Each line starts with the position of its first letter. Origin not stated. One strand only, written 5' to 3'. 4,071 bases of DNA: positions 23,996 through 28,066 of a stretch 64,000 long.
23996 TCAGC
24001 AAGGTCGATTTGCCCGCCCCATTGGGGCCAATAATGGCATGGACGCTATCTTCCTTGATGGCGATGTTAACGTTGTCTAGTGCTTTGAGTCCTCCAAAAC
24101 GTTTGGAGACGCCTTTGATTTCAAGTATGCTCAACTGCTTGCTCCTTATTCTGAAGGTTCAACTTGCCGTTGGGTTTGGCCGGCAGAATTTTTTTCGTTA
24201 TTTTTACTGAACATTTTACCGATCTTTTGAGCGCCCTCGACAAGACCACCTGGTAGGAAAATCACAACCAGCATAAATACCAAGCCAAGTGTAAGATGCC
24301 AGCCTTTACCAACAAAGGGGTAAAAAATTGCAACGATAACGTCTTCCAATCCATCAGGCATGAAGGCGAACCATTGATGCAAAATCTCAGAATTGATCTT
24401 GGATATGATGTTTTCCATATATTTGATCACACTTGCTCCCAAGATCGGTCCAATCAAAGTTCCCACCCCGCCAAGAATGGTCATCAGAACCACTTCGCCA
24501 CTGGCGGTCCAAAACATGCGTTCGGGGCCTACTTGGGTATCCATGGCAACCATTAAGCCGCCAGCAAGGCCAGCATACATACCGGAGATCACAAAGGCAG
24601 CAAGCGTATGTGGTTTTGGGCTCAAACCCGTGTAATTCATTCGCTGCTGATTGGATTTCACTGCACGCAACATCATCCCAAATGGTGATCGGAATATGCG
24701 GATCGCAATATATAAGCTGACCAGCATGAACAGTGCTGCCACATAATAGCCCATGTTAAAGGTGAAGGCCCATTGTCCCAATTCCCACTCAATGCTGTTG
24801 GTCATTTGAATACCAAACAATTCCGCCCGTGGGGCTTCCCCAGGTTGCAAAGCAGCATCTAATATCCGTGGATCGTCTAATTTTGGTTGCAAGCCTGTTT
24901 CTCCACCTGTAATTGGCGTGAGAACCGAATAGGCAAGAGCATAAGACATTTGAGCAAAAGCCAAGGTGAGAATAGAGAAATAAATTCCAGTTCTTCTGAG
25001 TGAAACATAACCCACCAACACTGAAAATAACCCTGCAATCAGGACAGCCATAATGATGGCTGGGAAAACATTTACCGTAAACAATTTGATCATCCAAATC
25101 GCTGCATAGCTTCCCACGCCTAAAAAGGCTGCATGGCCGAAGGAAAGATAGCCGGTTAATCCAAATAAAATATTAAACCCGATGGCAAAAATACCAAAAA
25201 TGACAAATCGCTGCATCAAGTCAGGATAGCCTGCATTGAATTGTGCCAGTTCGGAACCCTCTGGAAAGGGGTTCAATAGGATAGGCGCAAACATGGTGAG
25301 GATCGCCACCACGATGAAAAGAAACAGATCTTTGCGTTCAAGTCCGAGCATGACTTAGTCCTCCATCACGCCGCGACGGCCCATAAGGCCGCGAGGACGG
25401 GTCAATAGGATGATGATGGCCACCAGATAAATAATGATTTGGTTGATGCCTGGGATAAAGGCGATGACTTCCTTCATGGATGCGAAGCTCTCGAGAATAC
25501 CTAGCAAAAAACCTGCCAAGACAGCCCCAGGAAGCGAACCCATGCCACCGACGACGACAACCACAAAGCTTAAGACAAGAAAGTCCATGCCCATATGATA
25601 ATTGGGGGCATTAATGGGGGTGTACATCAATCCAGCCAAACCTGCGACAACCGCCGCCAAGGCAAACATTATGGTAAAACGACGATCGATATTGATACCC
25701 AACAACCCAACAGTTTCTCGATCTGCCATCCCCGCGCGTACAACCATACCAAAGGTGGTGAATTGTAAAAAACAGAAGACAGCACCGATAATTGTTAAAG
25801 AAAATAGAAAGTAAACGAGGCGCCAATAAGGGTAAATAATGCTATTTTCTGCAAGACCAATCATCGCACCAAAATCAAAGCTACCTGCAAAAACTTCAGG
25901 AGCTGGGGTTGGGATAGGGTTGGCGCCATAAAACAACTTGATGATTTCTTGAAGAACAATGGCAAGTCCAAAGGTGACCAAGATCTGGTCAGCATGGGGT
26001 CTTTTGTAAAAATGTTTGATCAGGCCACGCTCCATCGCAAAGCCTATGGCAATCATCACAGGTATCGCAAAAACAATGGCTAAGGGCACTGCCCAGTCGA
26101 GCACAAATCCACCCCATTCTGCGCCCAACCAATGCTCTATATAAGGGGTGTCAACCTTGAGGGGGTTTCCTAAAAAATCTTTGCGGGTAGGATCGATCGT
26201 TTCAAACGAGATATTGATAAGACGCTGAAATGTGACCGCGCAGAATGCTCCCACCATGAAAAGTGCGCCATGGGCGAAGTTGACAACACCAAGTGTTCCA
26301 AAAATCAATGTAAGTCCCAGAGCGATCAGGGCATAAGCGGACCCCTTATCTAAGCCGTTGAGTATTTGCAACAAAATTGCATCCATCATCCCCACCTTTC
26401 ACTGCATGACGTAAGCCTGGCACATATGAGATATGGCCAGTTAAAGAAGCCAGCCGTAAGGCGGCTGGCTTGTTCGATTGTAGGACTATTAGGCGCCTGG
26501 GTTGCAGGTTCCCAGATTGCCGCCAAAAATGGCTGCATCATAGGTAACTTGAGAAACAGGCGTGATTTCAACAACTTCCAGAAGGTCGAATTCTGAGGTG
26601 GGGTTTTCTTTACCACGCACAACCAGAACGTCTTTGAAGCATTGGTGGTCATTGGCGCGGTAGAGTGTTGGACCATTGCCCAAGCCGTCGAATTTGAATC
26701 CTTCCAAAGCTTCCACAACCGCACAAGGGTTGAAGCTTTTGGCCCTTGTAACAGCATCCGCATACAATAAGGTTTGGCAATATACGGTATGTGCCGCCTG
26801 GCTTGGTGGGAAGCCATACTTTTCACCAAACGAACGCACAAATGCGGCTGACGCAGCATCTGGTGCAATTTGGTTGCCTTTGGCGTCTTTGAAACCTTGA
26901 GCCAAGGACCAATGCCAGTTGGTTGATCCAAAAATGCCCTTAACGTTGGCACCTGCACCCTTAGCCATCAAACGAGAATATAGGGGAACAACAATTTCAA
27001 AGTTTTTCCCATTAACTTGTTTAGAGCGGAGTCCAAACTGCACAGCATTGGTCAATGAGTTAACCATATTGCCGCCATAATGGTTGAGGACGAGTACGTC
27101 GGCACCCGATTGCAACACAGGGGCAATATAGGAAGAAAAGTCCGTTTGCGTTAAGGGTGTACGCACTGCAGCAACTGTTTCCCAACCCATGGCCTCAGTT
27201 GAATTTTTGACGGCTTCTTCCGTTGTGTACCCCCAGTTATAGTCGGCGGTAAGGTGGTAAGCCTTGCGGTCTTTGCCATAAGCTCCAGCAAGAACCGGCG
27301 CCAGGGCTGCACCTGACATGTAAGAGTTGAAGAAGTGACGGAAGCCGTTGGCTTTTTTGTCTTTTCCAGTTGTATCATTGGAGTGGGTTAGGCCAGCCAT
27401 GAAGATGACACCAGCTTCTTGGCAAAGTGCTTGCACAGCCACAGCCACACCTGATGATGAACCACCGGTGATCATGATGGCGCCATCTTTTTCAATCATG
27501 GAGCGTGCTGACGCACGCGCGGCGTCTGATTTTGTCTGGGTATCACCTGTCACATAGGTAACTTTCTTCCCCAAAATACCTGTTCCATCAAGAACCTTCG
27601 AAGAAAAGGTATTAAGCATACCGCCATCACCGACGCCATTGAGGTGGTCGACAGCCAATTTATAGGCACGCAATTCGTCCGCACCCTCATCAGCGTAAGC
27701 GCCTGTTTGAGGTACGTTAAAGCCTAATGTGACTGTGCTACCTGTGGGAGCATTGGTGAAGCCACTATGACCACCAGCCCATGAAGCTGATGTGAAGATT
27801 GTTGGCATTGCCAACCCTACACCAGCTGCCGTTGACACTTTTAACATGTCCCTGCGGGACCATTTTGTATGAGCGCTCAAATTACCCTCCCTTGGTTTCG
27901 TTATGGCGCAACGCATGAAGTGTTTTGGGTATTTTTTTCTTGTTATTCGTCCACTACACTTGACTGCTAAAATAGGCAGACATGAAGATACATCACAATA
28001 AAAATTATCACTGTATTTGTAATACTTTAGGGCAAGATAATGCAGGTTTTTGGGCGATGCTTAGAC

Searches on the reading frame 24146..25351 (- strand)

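Call 68: search_protein_families(library=pfam, proteins=[window:24146-25351:-], max_evalue=0.000001)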
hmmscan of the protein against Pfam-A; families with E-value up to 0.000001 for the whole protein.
window:24146-25351:- (401 aa): 1 family
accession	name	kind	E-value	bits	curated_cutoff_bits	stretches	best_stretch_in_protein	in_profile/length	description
PF02653.21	BPD_transp_2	-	2.1e-38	132.5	26.8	1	46-321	6-252/269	Branched-chain amino acid transport system / permease component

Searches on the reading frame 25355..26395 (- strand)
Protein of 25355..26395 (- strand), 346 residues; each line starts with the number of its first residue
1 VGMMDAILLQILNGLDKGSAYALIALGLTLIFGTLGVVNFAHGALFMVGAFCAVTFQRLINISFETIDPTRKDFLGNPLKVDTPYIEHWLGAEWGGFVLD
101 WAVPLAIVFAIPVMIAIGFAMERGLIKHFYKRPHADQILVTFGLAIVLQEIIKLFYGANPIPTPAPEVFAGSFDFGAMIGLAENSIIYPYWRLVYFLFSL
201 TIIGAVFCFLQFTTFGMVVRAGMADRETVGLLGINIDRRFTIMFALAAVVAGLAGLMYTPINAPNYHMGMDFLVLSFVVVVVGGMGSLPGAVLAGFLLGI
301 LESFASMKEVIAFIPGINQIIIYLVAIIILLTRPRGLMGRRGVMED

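Call 68: search_protein_families(library=pfam, proteins=[window:25355-26395:-], max_evalue=0.000001)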
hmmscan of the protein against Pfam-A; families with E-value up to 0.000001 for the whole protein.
window:25355-26395:- (346 aa): 1 family
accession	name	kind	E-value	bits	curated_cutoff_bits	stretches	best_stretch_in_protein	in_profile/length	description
PF02653.21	BPD_transp_2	-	8.4e-36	123.9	26.8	1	11-330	2-269/269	Branched-chain amino acid transport system / permease component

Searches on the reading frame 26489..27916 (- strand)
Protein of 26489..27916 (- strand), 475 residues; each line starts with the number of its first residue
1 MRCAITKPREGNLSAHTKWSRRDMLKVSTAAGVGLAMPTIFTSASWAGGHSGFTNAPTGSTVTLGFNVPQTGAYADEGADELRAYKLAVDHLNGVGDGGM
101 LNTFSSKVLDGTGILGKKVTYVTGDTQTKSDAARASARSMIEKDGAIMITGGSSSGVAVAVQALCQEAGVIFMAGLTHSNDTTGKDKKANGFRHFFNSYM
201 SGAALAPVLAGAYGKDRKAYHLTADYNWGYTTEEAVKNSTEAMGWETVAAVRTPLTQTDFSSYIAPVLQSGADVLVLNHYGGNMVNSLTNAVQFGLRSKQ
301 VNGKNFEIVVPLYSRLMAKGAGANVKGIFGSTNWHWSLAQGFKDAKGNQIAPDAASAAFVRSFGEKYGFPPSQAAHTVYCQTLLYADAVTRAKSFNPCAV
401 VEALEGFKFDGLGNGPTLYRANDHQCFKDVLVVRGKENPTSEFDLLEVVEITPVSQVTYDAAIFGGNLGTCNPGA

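Call 42: search_protein_families(library=pfam, proteins=[window:26489-27916:-], max_evalue=0.00001)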
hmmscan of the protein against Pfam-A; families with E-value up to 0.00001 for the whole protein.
window:26489-27916:- (475 aa): 3 families
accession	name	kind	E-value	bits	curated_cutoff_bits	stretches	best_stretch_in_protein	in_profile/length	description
PF13458.12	Peripla_BP_6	-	6.6e-65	220.5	31.7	1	61-436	1-339/343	Periplasmic binding protein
PF13433.12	Peripla_BP_5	-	2.7e-14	53.5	27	1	214-445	133-344/363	Periplasmic binding protein domain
PF01094.35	ANF_receptor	-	5.4e-07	29.4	25.4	1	114-299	19-205/353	Receptor family ligand binding region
